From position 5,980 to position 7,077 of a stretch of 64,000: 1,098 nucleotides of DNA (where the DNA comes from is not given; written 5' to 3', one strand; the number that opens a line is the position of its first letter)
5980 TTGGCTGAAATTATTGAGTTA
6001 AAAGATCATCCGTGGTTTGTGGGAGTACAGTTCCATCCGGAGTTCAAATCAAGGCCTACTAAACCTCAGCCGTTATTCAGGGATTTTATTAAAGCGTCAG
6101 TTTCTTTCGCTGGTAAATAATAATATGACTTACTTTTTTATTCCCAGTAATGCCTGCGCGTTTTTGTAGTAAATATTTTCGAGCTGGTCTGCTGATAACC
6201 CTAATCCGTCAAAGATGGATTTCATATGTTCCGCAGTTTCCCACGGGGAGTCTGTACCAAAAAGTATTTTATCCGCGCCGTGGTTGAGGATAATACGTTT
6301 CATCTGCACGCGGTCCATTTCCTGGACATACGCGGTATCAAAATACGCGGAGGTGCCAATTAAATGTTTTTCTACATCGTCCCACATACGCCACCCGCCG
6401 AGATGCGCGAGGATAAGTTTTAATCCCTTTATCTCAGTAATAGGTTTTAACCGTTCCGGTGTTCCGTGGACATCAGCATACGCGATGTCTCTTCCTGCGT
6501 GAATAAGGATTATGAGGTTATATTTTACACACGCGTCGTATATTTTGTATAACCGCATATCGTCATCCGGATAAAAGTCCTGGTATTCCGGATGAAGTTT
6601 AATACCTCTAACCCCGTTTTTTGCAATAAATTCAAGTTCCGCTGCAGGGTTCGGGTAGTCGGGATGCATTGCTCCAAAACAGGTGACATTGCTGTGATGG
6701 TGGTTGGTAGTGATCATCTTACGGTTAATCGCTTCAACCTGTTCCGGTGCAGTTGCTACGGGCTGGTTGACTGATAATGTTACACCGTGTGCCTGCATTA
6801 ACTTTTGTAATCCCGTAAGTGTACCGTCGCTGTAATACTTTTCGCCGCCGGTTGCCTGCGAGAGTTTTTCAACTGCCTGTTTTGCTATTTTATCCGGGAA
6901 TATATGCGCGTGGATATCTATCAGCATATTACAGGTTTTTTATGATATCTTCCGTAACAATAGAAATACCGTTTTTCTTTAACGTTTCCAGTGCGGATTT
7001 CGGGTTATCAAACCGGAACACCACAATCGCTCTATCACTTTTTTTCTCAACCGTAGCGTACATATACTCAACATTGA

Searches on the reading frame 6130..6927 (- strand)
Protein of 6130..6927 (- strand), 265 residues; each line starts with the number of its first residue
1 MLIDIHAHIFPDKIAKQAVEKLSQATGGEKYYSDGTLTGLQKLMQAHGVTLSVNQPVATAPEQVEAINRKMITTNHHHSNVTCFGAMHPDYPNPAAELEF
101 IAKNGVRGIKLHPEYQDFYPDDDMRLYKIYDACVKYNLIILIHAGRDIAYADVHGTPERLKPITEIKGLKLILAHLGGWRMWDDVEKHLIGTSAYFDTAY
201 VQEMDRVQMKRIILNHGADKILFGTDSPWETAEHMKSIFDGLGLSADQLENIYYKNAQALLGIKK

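Call 3: search_protein_families(library=pfam, proteins=[window:6130-6927:-])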
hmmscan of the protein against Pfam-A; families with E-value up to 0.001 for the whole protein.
window:6130-6927:- (265 aa): 1 family
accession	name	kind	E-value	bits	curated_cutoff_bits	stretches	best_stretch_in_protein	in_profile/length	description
PF04909.20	Amidohydro_2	-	1e-26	94.8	26.4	1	3-263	1-289/289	Amidohydrolase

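Call 4: search_protein_families(library=ncbifam, proteins=[window:6130-6927:-])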
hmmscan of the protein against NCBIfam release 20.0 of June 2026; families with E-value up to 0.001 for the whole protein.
window:6130-6927:- (265 aa): 1 family
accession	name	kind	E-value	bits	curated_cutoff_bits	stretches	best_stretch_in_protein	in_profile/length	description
NF004839.0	PRK06189.1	equivalog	0.00026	19.7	631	1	35-148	73-188/451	allantoinase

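Call 51: search_solved_structures(query=window:6130-6927:-, max_evalue=0.001)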
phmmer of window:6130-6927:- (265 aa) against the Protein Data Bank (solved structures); distinct sequences matched with E-value up to 0.001: 1.
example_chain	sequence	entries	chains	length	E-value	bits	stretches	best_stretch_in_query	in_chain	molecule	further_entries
3irs_A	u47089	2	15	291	0.00075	22.1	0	95-261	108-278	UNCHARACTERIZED PROTEIN BB4693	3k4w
